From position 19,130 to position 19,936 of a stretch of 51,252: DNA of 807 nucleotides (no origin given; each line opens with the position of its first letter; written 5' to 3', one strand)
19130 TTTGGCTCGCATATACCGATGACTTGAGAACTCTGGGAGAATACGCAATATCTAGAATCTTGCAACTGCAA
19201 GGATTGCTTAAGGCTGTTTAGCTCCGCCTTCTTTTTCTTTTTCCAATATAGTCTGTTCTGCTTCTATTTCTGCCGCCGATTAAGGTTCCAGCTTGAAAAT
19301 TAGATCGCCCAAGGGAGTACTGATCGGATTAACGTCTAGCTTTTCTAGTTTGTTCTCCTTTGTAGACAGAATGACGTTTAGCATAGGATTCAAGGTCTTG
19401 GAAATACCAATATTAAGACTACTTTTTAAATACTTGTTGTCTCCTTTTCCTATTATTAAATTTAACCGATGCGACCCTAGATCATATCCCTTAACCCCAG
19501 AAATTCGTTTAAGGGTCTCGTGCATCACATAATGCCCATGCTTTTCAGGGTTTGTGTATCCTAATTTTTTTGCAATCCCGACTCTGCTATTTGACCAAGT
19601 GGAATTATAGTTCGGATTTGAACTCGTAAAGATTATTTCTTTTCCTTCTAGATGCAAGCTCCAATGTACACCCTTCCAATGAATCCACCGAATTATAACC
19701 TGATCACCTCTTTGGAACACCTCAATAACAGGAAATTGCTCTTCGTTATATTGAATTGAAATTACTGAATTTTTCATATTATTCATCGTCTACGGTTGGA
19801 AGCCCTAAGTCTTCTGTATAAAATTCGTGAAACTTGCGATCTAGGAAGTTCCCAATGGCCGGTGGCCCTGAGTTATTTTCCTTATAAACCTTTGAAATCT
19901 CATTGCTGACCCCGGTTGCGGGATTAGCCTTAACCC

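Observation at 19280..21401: Overlapping two-gene module (540-aa PD-(D/E)XK-like plus 168-aa unknown) as a candidate undescribed defence system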

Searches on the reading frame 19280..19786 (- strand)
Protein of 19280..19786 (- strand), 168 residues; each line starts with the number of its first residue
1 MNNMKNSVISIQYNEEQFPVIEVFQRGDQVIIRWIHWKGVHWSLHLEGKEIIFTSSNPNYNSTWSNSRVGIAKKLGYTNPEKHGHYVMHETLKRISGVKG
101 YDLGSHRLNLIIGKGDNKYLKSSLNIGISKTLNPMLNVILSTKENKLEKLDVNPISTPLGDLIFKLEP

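Call 4: search_protein_families(library=pfam, proteins=[window:19280-19786:-], max_evalue=1)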
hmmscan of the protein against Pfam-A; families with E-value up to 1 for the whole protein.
window:19280-19786:- (168 aa): 0 families

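Call 5: search_protein_families(library=padloc, proteins=[window:19280-19786:-], max_evalue=1)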
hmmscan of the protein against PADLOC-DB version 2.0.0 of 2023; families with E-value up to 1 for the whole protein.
window:19280-19786:- (168 aa): 0 families

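Call 6: search_protein_families(library=ncbifam, proteins=[window:19280-19786:-], max_evalue=1)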
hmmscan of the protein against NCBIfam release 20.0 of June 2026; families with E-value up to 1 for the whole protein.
window:19280-19786:- (168 aa): 0 families

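Call 11: find_homologous_proteins(query=window:19280-19786:-)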
Query window:19280-19786:- (168 aa): 1 proteins with E <= 0.001 among 33 candidates.
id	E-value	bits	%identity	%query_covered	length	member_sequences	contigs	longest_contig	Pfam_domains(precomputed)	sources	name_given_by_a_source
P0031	2.6e-105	367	100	98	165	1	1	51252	-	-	-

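Call 33: search_protein_representatives(protein=window:19280-19786:-)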
Query: 168 residues. Proteins with E-value up to 0.001 (for the whole library): 65; up to 1e-10: 21; up to 1e-30: 3. The best 65 are listed.
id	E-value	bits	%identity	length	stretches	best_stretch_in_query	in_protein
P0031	8.3e-106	367.3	100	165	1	4-168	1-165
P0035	1.8e-38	148.2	44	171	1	6-166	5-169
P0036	8.0e-35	136.4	43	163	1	7-167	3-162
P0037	3.7e-27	111.4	47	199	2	49-146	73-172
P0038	3.2e-26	108.4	37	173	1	3-167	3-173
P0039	1.6e-24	102.9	40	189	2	37-166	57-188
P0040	1.6e-21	93.1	41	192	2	50-166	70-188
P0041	1.2e-19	87.0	37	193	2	25-167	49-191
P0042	5.0e-19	85.0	35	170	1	6-166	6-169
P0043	1.0e-16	77.5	33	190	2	30-167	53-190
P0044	2.4e-16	76.2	34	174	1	9-164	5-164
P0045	3.6e-15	72.4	36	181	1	3-167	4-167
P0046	3.9e-15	72.3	35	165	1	6-166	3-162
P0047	2.5e-14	69.7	37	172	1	6-165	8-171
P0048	5.8e-14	68.5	32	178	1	4-168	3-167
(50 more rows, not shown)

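Call 37: find_encoding_contigs(protein=P0035, flank=6000, max_places=4)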
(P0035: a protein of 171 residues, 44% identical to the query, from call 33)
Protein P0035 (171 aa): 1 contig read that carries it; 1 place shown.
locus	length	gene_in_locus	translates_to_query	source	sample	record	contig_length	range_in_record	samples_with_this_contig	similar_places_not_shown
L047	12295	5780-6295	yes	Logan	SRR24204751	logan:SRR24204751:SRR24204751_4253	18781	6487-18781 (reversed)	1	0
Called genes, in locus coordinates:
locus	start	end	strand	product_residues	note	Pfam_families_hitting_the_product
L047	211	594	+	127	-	-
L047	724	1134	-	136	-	-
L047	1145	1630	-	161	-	-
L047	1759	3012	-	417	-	PF07690:MFS_1, PF13000:Acatn, PF03092:BT1, PF13000:Acatn, PF07690:MFS_1 (weak)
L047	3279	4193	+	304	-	PF01545:Cation_efflux, PF16916:ZT_dimer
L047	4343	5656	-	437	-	-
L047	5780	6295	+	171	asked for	-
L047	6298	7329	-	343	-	-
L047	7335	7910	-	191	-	-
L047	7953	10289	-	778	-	PF04851:ResIII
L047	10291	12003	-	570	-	PF01555:N6_N4_Mtase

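Call 39: find_encoding_contigs(protein=P0036, flank=5000, max_places=3)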
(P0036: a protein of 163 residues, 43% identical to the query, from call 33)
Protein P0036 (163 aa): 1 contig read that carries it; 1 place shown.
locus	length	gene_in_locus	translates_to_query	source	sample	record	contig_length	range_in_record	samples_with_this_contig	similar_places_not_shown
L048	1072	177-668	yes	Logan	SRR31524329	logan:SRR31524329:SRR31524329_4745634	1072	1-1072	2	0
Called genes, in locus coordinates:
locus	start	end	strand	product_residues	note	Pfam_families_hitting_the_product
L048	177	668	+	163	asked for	-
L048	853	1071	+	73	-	?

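Call 40: find_encoding_contigs(protein=P0038, flank=5000, max_places=3)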
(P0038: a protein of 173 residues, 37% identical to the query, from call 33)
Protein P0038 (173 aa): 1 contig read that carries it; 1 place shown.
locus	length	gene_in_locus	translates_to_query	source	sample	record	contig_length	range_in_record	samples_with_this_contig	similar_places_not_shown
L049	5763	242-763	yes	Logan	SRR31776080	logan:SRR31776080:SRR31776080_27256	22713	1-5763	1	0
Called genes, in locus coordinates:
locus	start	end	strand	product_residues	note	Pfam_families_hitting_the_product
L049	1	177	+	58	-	?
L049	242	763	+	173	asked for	-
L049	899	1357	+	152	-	PF00293:NUDIX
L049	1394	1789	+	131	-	PF03073:TspO_MBR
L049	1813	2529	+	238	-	PF08713:DNA_alkylation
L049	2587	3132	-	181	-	-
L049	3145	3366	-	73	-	PF00301:Rubredoxin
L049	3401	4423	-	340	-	PF00512:HisKA, PF02518:HATPase_c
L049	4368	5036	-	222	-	PF00072:Response_reg, PF00486:Trans_reg_C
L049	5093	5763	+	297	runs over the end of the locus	PF02424:ApbE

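Call 41: find_encoding_contigs(protein=P0039, flank=5000, max_places=3)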
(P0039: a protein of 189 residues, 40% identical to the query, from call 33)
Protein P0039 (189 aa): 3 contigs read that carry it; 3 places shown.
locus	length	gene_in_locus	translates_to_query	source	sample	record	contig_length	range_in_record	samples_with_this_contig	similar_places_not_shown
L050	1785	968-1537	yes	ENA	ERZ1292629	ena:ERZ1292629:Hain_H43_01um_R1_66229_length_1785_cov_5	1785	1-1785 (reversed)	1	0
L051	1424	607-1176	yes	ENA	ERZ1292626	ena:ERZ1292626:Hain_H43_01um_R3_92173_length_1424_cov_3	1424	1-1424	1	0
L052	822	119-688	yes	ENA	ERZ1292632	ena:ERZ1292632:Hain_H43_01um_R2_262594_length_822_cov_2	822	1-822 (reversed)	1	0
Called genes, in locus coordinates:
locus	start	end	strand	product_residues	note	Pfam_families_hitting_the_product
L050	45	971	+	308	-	-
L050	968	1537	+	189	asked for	-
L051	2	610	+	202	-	?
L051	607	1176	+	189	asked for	-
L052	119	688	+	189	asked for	-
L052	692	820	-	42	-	?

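Call 42: find_encoding_contigs(protein=P0042, flank=5000, max_places=3)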
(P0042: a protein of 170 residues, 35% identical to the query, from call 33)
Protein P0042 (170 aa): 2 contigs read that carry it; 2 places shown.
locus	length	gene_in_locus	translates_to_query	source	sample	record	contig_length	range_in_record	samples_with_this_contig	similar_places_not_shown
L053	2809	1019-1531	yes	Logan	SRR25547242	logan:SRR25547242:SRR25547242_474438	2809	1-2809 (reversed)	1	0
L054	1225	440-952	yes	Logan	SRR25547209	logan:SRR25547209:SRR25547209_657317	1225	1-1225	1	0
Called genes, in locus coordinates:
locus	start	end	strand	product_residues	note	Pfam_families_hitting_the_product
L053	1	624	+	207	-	?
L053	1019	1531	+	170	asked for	-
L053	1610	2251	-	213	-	PF00072:Response_reg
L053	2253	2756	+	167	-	-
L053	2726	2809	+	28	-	?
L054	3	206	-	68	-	?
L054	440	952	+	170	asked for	-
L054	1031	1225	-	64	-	?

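Call 44: predict_structure(alignment_id=A3)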
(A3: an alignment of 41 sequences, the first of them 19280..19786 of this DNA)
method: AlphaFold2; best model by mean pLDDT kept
length: 168 residues; sequences in the alignment: 41
mean_pLDDT: 95.6   pTM: 0.88
mean pLDDT of the five models: 95.6, 95.4, 95.1, 94.9, 94.8
residues with pLDDT >= 90: 159; 70-90: 8; 50-70: 1; < 50: 0
segments of 3 or more residues with pLDDT < 50: none
pLDDT, mean of each block of 10 residues (from residue 1): 87 98 96 97 97 97 96 97 96 96 97 95 97 98 92 94 97
secondary structure, 60 per line:
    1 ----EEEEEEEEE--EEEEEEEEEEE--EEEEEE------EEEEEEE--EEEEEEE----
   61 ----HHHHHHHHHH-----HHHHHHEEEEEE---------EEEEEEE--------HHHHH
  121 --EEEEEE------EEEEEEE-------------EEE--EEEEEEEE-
elements in order: E5-13 E16-26 E29-34 E41-47 E50-56 H65-74 H80-85 E86-91 E101-107 H116-120 E123-128 E135-141 E155-157 E160-167

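Call 46: search_protein_families(library=pfam, alignment_id=A3, max_evalue=0.01)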
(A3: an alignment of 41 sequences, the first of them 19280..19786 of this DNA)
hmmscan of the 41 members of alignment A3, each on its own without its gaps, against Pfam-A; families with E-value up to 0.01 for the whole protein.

A. member 1, window:19280-19786:- (168 aa): 0 families

B. families by the number of members that match (of 41 scanned): 1 family
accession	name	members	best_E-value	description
PF22720.1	SNaCT14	1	0.0024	Short NACHT-associated C-Terminal domain, family 14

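Call 47: search_solved_structures(query=A3, max_evalue=10)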
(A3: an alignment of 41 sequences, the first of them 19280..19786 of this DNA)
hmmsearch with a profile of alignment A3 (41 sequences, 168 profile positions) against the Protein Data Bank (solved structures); distinct sequences matched with E-value up to 10: 1.
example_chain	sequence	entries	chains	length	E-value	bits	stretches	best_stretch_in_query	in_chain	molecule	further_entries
3p8b_B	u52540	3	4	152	1.9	11.5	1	7-35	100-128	Transcription antitermination protein nusG | Transcription elongation factor Spt5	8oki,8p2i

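Call 48: fold_search(model_id=the predicted structure, library=pdb)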
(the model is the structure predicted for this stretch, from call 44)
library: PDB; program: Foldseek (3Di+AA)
matches with E <= 10: 364; with E <= 0.001: 0
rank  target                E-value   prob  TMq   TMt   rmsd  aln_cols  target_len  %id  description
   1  5byp_A                8.4e-02  0.38  0.19  0.24  12.0       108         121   15  Crystal structure of an uncharacterized protein (BACEGG_01585) from Bacteroides eggerthii DSM 20697 at 2.60 A resoluti (released 2015-07-08)
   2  3p24_A                2.8e-01  0.54  0.22  0.12   8.0        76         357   12  Structure of profragilysin-3 from Bacteroides fragilis (released 2010-12-29)
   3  3p24_C                4.1e-01  0.57  0.23  0.12   7.8        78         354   13  Structure of profragilysin-3 from Bacteroides fragilis (released 2010-12-29)
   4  8wem_C                4.1e-01  0.38  0.22  0.12   8.8        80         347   12  Bacteroides fragilis toxin 1 (released 2024-09-25)
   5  3p24_D                4.3e-01  0.44  0.22  0.12   8.0        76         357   12  Structure of profragilysin-3 from Bacteroides fragilis (released 2010-12-29)
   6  8h3y_B                5.7e-01  0.44  0.22  0.12   8.3        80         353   12  Bacteroide Fragilis Toxin in complex with nanobody 327 (released 2023-02-08)
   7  4on1_A                5.7e-01  0.30  0.21  0.12   8.6        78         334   10  Crystal Structure of metalloproteinase-II from Bacteroides fragilis (released 2014-04-09)
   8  4ttw                  6.0e-01  0.09  0.18  0.22  14.1       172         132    7  N-terminal domain of C. Reinhardtii SAS-6 homolog bld12p K105C F145C (NN18) (released 2015-07-01)
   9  8h3x_C                6.3e-01  0.33  0.21  0.11   8.2        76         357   13  Bacteroide Fragilis Toxin in complex with nanobody 282 (released 2023-02-08)
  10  8h3y_C                6.7e-01  0.41  0.22  0.12   7.8        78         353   13  Bacteroide Fragilis Toxin in complex with nanobody 327 (released 2023-02-08)
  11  8wem_A                6.7e-01  0.28  0.22  0.12   8.6        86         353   14  Bacteroides fragilis toxin 1 (released 2024-09-25)
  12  8psd_C                6.7e-01  0.04  0.17  0.04  16.4       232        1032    5  SARS-CoV-2 XBB 1.0 closed conformation. (released 2023-11-01)
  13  2iab_B                7.5e-01  0.11  0.16  0.17  10.4        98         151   10  Crystal structure of a protein with FMN-binding split barrel fold (NP_828636.1) from Streptomyces avermitilis at 2.00  (released 2006-09-19)
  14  7ucn_A                8.3e-01  0.69  0.23  0.28   4.6        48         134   12  The Crystal Structure of Domain-Swapped Dimer Q108K:T51D:A28C:L36C:F57:H:R58 Mutant of hCRBPII with a Histidine Insert (released 2023-10-18)
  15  2p4b_B                8.3e-01  0.04  0.19  0.14  20.2       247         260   11  Crystal structure of E.coli RseB (released 2007-05-22)
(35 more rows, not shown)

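Call 52: fold_search(model_id=the predicted structure, library=viral)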
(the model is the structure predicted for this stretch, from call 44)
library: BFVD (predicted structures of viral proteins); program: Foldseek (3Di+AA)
matches with E <= 10: 338; with E <= 0.001: 0
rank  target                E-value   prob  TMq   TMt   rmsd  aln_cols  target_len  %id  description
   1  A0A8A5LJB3            1.5e-03  1.00  0.52  0.44   6.5       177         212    8  (no name in the UniProt tables at hand)
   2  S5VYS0                4.2e-01  0.09  0.21  0.21  19.0       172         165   12  Uncharacterized protein [Campylobacter phage CP8]
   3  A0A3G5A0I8            4.5e-01  0.25  0.20  0.07   6.5        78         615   12  Uncharacterized protein [Harvfovirus sp.]
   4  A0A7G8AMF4            5.0e-01  0.47  0.21  0.17   8.3        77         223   14  (no name in the UniProt tables at hand)
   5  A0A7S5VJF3            5.3e-01  0.05  0.16  0.15  13.1       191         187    9  (no name in the UniProt tables at hand)
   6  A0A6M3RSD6            5.6e-01  0.08  0.23  0.14  17.7       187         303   11  Uncharacterized protein [Schistocephalus solidus rhabdovirus]
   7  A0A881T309            6.2e-01  0.09  0.16  0.19  15.4       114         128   11  (no name in the UniProt tables at hand)
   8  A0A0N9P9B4            6.9e-01  0.63  0.27  0.40   9.2        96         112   14  Uncharacterized protein [Acidianus rod-shaped virus 2]
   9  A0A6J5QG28            7.3e-01  0.33  0.26  0.40   4.9        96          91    7  Uncharacterized protein [uncultured Caudovirales phage]
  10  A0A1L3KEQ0            8.6e-01  0.12  0.14  0.05   9.0        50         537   14  (no name in the UniProt tables at hand)
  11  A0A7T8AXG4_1          8.6e-01  0.06  0.18  0.13  17.8       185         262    8  Genome polyprotein (Fragment) [Japanese encephalitis virus]
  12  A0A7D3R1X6            8.6e-01  0.03  0.14  0.11  18.5       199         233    8  Uncharacterized protein [Fadolivirus FV1/VV64]
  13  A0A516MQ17            9.1e-01  0.28  0.20  0.23   9.8        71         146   10  (no name in the UniProt tables at hand)
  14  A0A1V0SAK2            1.0e+00  0.23  0.27  0.27  13.6       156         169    5  Uncharacterized protein [Catovirus CTV1]
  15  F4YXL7                1.0e+00  0.14  0.18  0.29  12.6        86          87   13  Uncharacterized protein [Roseobacter phage RDJL Phi 1]
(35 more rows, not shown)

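Call 58: search_dna_similar(query=window:19280-19786:-, collection=plasmids, mode=protein, max_evalue=0.01, max_rows=15)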
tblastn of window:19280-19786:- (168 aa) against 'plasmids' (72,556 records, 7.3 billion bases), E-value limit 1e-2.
No match.

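Call 66: find_encoding_contigs(protein=P0037, flank=5000, max_places=3)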
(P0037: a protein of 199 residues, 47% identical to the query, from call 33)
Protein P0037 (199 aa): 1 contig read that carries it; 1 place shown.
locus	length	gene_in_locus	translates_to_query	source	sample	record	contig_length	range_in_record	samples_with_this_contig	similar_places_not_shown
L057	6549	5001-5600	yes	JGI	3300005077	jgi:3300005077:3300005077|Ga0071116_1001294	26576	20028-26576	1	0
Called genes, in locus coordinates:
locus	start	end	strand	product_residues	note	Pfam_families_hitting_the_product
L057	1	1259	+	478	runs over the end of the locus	PF01425:Amidase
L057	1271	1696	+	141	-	-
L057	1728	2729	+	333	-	PF01946:Thi4 (faint), PF13434:Lys_Orn_oxgnase (faint), PF00890:FAD_binding_2 (faint), PF01134:GIDA (faint), PF01266:DAO (faint), PF07992:Pyr_redox_2, PF13738:Pyr_redox_3, PF00070:Pyr_redox, +3 more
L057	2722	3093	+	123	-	PF02629:CoA_binding (weak), PF13380:CoA_binding_2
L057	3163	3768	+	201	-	PF13462:Thioredoxin_4, PF01323:DSBA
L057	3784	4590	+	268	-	PF01790:LGT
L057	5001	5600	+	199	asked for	-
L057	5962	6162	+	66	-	PF00313:CSD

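Call 67: find_encoding_contigs(protein=P0040, flank=5000, max_places=3)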
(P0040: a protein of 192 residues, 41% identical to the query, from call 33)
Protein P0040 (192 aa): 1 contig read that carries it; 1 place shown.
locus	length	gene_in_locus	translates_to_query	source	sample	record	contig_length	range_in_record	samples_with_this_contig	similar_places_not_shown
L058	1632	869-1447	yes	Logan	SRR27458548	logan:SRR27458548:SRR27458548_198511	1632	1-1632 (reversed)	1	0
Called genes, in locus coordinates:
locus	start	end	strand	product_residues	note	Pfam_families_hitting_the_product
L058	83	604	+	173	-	-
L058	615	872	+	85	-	-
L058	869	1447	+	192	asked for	-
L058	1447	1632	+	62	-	?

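Call 68: find_encoding_contigs(protein=P0044, flank=5000, max_places=3)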
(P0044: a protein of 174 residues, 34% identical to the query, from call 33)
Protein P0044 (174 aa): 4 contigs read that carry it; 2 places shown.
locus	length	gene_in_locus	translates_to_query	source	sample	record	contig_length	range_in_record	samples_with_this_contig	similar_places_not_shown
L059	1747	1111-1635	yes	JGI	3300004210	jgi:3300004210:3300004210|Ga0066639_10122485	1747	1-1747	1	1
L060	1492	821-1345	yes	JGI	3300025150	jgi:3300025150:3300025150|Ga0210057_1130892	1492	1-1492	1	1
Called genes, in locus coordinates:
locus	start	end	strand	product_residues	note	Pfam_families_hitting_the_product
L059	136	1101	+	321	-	PF00089:Trypsin (faint), PF13365:Trypsin_2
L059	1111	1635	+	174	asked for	-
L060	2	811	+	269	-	?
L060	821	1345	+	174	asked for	-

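Call 69: find_encoding_contigs(protein=P0045, flank=5000, max_places=3)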
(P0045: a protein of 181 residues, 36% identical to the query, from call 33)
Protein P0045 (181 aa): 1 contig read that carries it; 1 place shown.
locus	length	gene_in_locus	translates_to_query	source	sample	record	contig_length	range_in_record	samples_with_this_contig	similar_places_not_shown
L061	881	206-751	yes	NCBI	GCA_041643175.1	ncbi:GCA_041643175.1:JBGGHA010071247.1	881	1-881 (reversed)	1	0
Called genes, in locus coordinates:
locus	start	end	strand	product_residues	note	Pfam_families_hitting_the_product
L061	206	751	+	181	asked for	-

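Call 70: search_protein_families(library=pfam, proteins=[L050:45-971:+, L058:83-604:+, L058:615-872:+, L059:136-1101:+, L047:4343-5656:-, L047:6298-7329:-, L047:7335-7910:-, L053:1-624:+, L057:1271-1696:+], max_evalue=0.05)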
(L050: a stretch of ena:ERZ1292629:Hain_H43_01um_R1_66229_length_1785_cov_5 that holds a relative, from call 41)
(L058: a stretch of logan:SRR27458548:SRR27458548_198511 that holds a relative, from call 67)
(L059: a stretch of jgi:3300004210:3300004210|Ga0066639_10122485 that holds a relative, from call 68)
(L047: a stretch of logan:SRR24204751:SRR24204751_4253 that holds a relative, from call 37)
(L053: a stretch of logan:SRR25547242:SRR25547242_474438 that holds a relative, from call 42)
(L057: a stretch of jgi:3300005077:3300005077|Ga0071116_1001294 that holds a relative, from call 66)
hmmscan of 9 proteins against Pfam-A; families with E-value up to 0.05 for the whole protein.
L050:45-971:+ (308 aa): 1 family
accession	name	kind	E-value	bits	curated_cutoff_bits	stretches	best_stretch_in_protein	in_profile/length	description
PF13711.11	DUF4160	-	0.018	15.7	23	1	231-272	1-41/65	Domain of unknown function (DUF4160)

L058:83-604:+ (173 aa): 0 families

L058:615-872:+ (85 aa): 0 families

L059:136-1101:+ (321 aa): 2 families
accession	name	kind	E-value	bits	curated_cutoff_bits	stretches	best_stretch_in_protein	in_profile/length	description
PF13365.12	Trypsin_2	-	8.9e-12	46.4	27.6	1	113-286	1-138/144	Trypsin-like peptidase domain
PF00089.32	Trypsin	-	2.3e-05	24.8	20.6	1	121-315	33-214/220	Trypsin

L047:4343-5656:- (437 aa): 0 families

L047:6298-7329:- (343 aa): 0 families

L047:7335-7910:- (191 aa): 0 families

L053:1-624:+ (207 aa): 1 family
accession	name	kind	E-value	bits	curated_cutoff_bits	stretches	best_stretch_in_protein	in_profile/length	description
PF07510.16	GmrSD_C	-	3.2e-30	105.2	23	1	54-198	1-137/138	GmrSD restriction endonucleases, C-terminal domain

L057:1271-1696:+ (141 aa): 0 families
